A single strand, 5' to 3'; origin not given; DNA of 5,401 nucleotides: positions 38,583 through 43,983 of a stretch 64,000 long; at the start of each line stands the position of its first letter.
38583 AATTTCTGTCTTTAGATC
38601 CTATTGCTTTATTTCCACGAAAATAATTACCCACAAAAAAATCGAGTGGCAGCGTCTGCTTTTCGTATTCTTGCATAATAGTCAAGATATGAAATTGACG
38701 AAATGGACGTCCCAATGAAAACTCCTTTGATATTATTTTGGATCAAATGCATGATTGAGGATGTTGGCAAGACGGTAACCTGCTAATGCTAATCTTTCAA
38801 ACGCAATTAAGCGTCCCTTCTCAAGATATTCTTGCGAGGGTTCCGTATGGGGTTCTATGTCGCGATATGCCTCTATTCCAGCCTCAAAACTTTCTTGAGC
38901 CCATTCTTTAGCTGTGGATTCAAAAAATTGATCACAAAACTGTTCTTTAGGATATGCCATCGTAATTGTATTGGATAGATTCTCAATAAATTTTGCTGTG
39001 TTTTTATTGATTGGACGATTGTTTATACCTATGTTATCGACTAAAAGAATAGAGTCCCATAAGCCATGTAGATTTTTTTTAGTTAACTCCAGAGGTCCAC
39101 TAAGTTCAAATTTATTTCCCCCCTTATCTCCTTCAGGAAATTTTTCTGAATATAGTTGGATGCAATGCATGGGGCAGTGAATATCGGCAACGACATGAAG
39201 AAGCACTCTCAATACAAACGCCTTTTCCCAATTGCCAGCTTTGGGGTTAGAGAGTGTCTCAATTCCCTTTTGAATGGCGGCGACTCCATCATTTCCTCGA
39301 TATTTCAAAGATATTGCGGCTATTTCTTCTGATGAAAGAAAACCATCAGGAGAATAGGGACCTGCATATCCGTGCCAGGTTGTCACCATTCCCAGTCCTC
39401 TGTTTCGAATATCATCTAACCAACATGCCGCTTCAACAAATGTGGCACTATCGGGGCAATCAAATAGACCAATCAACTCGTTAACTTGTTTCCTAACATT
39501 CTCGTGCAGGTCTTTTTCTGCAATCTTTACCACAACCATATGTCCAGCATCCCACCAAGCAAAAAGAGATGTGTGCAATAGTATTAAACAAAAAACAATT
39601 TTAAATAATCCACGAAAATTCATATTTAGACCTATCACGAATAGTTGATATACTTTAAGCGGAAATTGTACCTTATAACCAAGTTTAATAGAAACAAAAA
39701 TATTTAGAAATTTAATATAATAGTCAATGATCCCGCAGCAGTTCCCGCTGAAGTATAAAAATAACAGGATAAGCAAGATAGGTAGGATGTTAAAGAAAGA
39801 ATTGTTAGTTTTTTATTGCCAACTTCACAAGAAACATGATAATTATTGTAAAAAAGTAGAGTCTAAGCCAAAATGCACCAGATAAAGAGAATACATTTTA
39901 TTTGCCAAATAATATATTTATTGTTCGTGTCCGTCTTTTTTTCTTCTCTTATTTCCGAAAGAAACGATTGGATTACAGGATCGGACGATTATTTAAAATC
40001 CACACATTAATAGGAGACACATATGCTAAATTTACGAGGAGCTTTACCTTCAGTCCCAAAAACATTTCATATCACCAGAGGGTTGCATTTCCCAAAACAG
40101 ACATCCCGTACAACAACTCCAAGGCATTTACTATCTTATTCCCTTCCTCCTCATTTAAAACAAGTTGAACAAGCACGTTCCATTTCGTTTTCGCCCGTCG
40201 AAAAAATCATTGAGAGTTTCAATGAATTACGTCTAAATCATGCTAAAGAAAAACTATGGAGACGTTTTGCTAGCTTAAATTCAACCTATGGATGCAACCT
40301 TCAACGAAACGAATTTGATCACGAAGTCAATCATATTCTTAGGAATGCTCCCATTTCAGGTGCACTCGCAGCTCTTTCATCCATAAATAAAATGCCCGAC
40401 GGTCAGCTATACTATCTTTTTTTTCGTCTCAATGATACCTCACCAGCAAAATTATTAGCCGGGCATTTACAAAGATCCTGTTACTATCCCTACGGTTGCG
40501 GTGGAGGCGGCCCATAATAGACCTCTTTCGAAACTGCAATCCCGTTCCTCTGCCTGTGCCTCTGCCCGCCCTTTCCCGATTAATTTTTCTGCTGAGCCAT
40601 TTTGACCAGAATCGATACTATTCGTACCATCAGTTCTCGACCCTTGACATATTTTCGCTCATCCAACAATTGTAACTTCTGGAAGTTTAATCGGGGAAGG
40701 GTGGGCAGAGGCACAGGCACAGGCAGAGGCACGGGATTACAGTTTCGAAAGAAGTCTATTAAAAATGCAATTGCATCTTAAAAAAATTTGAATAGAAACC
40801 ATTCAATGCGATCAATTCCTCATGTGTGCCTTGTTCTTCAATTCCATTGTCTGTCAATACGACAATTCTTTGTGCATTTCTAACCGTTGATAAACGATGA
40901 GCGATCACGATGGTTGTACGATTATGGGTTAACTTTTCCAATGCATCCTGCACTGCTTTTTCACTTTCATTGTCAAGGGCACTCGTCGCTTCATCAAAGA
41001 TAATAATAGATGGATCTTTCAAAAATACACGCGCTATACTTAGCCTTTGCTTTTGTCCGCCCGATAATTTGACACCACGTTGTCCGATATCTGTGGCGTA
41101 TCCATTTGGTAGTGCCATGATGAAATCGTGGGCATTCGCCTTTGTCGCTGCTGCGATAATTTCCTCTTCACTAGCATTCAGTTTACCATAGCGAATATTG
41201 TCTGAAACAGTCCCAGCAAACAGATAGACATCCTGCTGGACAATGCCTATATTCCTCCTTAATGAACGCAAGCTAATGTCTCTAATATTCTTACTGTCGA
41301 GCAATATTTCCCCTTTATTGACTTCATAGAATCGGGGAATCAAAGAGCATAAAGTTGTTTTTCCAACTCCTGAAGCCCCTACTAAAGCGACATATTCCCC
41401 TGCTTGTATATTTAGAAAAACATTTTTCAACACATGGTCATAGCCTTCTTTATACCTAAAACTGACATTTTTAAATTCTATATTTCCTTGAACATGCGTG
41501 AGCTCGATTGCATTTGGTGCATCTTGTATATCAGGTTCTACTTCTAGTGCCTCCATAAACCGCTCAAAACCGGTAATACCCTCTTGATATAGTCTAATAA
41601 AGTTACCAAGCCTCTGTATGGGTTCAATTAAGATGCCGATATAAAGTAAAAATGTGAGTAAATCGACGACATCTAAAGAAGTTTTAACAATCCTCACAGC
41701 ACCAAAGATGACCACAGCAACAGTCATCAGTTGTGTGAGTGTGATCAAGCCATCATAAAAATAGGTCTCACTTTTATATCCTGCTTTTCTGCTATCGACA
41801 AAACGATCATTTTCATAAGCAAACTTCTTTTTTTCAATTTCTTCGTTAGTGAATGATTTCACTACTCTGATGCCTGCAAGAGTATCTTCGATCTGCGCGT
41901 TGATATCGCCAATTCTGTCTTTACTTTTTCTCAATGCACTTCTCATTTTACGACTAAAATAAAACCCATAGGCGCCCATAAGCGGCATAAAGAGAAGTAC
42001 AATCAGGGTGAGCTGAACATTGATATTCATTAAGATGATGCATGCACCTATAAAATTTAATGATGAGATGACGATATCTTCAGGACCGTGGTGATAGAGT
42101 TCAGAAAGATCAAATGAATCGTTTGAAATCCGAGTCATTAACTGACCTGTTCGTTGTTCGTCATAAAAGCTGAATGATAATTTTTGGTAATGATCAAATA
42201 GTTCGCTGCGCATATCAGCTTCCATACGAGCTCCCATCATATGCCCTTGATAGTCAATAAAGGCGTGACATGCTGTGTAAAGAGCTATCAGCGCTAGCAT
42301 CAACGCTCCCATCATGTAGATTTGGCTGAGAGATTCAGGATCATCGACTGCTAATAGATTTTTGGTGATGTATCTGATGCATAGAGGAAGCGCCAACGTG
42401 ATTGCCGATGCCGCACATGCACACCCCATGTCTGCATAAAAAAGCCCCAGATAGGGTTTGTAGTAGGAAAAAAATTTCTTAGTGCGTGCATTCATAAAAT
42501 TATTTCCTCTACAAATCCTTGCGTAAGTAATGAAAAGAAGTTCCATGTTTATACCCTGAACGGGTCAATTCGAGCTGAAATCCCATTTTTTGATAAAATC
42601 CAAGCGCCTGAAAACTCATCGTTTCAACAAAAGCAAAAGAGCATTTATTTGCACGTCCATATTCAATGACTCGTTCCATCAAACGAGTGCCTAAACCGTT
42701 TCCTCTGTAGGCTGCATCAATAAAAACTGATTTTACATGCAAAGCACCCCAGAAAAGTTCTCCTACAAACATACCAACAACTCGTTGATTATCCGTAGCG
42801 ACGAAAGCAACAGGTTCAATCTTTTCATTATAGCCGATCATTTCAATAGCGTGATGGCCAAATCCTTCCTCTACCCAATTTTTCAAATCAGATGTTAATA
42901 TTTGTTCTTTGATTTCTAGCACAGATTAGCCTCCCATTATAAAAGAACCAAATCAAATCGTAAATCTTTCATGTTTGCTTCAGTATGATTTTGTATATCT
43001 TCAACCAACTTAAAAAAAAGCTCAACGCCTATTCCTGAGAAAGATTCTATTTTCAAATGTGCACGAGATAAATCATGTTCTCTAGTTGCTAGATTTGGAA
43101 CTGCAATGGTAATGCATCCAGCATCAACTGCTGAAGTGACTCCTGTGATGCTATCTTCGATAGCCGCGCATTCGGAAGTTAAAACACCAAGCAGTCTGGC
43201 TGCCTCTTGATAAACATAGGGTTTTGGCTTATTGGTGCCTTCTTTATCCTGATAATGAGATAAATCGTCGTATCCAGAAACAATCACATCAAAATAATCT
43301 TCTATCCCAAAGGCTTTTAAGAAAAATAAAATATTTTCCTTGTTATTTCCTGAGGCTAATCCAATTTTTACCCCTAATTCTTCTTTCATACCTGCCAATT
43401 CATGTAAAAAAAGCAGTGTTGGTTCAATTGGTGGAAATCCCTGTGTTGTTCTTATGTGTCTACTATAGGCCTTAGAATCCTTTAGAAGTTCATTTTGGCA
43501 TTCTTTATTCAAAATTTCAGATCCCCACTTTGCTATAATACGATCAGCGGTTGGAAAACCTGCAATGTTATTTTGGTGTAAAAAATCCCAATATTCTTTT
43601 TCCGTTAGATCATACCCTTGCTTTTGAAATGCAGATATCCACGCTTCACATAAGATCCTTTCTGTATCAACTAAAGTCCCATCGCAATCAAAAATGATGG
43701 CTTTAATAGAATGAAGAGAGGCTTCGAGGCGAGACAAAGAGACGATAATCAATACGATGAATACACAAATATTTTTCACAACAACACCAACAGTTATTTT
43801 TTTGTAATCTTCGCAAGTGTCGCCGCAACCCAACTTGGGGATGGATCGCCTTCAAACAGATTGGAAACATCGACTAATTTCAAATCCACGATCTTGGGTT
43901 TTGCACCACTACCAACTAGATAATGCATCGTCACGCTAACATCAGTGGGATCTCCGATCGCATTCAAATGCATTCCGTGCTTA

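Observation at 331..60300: At least six unrelated families of long GC-rich palindromes occupy gene boundaries; every open convergent junction carries one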

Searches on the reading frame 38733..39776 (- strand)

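Call 79: search_protein_families(library=pfam, proteins=[window:38733-39776:-], max_evalue=0.001)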
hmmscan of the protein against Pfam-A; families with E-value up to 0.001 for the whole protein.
window:38733-39776:- (347 aa): 1 family
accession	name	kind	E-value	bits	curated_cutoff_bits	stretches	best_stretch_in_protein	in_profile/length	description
PF02265.22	S1-P1_nuclease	-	4e-48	164.9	29.5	1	74-344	1-257/258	S1/P1 Nuclease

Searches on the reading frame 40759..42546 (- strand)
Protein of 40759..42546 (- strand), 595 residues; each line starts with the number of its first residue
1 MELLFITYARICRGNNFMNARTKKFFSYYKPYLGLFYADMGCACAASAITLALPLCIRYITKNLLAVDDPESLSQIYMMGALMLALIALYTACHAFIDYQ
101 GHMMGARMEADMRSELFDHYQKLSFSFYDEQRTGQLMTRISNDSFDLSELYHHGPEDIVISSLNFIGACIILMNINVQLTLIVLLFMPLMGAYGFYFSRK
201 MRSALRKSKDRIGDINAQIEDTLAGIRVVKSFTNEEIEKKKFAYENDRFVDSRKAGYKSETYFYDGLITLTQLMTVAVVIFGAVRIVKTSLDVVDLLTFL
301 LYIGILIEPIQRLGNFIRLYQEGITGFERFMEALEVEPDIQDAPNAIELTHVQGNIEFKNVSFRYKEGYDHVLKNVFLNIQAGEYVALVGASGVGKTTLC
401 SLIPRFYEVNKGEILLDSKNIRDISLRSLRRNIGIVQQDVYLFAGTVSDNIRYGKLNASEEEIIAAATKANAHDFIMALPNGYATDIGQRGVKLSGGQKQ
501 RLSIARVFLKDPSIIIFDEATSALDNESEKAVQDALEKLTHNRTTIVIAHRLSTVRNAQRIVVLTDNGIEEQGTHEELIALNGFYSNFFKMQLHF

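Call 22: find_encoding_contigs(protein=window:40759-42546:-, flank=3000, max_places=6)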
Protein window:40759-42546:- (595 aa): no gene with exactly this product is on record in the collection.

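Call 23: search_protein_families(library=pfam, proteins=[window:40759-42546:-])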
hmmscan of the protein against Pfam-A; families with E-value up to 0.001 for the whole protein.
window:40759-42546:- (595 aa): 3 families
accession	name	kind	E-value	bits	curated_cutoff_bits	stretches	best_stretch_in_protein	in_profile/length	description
PF00664.28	ABC_membrane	-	4.9e-49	167.9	28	1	42-309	7-273/274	ABC transporter transmembrane region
PF00005.33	ABC_tran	-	6.4e-31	108.2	25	1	373-522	1-137/137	ABC transporter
PF02463.25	SMC_N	-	2.2e-09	37.5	40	1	405-566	102-213/220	RecF/RecN/SMC N terminal domain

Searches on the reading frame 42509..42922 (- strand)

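Call 79: search_protein_families(library=pfam, proteins=[window:42509-42922:-], max_evalue=0.001)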
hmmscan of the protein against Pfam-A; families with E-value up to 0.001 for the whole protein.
window:42509-42922:- (137 aa): 6 families
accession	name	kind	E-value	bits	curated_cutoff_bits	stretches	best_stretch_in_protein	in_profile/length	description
PF00583.31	Acetyltransf_1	-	2.3e-16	60.6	20.7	1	27-115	23-116/116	Acetyltransferase (GNAT) family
PF13508.13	Acetyltransf_7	-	1.1e-14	54.9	27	1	39-116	5-83/84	Acetyltransferase (GNAT) domain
PF13673.13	Acetyltransf_10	-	3.9e-14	53.1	23.6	1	19-136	11-127/128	Acetyltransferase (GNAT) domain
PF13527.13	Acetyltransf_9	-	6e-05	23.5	25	1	60-116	72-125/127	Acetyltransferase (GNAT) domain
PF08445.16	FR47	-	0.00055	20.3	22.1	0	65-118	26-80/86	FR47-like protein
PF14542.12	Acetyltransf_CG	-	0.00063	20.3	30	1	61-93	25-57/80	GCN5-related N-acetyl-transferase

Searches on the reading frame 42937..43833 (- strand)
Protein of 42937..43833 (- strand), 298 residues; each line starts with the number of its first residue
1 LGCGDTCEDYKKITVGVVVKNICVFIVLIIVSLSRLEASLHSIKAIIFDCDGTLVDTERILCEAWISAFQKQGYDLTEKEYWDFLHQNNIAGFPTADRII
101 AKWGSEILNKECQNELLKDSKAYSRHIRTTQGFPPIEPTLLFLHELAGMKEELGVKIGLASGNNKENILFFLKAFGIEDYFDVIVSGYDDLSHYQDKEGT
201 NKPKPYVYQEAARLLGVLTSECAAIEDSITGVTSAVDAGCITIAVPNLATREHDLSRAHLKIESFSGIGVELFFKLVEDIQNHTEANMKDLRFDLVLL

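Call 79: search_protein_families(library=pfam, proteins=[window:42937-43833:-], max_evalue=0.001)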
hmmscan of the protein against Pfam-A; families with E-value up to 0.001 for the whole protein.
window:42937-43833:- (298 aa): 3 families
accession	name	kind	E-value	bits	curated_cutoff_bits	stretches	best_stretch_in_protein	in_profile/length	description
PF13419.12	HAD_2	-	6.3e-26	92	23.8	1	46-245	1-178/178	Haloacid dehalogenase-like hydrolase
PF00702.32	Hydrolase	-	8.8e-25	88.6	26.4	1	43-239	1-191/191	haloacid dehalogenase-like hydrolase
PF13242.12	Hydrolase_like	-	0.00027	21.2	22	1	201-259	3-62/75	HAD-hyrolase-like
